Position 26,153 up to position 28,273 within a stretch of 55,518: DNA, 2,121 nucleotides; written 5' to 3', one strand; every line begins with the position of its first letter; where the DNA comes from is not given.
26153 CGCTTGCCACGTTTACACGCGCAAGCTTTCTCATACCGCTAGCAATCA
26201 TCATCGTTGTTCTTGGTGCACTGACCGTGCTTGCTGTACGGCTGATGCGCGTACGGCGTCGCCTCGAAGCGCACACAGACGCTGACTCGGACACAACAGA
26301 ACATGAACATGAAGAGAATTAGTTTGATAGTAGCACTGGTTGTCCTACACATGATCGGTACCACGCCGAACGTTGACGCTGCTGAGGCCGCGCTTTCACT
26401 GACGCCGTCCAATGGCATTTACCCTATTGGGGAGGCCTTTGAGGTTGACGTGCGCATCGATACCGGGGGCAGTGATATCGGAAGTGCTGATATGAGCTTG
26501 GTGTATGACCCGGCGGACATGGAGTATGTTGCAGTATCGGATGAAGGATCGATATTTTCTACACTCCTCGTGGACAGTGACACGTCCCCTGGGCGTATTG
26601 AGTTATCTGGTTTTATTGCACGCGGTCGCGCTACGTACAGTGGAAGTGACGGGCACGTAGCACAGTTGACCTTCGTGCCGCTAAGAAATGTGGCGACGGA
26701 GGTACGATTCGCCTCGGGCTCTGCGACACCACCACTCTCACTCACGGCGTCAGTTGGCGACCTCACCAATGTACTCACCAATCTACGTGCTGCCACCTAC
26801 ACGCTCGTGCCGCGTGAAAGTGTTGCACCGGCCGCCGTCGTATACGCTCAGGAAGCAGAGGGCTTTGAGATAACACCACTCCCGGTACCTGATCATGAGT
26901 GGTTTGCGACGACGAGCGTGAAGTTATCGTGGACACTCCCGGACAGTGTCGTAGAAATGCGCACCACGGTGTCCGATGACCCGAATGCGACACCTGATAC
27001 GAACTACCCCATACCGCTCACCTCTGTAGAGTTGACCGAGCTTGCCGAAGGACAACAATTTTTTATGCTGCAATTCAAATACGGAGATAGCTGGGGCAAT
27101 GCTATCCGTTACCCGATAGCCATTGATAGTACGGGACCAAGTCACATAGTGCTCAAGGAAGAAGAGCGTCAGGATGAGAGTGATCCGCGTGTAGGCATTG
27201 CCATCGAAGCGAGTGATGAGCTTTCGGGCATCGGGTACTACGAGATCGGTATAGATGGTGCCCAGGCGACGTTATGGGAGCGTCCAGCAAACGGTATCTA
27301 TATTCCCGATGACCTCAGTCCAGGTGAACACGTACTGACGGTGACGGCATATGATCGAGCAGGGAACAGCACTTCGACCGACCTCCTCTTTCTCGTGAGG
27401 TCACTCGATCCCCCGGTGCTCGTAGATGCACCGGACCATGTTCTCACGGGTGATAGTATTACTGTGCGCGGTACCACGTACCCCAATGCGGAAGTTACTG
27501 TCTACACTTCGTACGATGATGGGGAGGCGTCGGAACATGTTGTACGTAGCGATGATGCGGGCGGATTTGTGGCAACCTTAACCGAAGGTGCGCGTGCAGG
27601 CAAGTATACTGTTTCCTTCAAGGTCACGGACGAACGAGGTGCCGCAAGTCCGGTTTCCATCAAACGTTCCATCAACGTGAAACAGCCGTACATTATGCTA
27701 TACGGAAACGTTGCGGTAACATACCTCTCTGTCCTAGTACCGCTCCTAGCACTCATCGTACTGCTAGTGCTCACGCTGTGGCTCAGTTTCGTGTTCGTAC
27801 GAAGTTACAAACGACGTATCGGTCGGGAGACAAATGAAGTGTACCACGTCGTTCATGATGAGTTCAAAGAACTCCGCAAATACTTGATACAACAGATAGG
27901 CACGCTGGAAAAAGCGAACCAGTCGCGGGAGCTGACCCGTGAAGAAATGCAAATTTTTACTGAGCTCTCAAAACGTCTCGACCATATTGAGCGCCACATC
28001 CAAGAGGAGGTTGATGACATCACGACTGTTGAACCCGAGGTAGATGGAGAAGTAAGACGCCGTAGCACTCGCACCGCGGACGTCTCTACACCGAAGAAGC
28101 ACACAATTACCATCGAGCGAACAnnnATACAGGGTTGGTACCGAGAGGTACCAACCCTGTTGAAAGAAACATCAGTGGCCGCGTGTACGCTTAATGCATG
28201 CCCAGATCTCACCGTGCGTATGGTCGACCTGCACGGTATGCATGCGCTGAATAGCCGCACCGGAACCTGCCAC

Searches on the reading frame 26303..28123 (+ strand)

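Call 13: search_protein_families(library=pfam, proteins=[window:26303-28123:+], max_evalue=0.01)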
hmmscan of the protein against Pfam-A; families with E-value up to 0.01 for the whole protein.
window:26303-28123:+ (607 aa): 7 families
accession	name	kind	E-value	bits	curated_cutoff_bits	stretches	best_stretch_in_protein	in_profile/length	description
PF19077.6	Big_13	-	1.6e-09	38.6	27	2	378-451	21-93/102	Bacterial Ig-like domain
PF00963.24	Cohesin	-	4.4e-08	33.9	24.1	1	41-138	11-116/139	Cohesin domain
PF17936.7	Big_6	-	0.00011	22.8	27.6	1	377-450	5-75/83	Bacterial Ig domain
PF09134.16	Invasin_D3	-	0.00033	21.5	33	1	393-448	38-89/98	Invasin, domain 3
PF15418.12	DUF4625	-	0.00035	21.3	27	0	332-360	97-125/131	Domain of unknown function (DUF4625)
PF02369.22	Big_1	-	0.0015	19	34.9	0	389-450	29-89/93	Bacterial Ig-like domain (group 1)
PF00801.26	PKD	-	0.0073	16.7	23.5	0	431-449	55-73/80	PKD domain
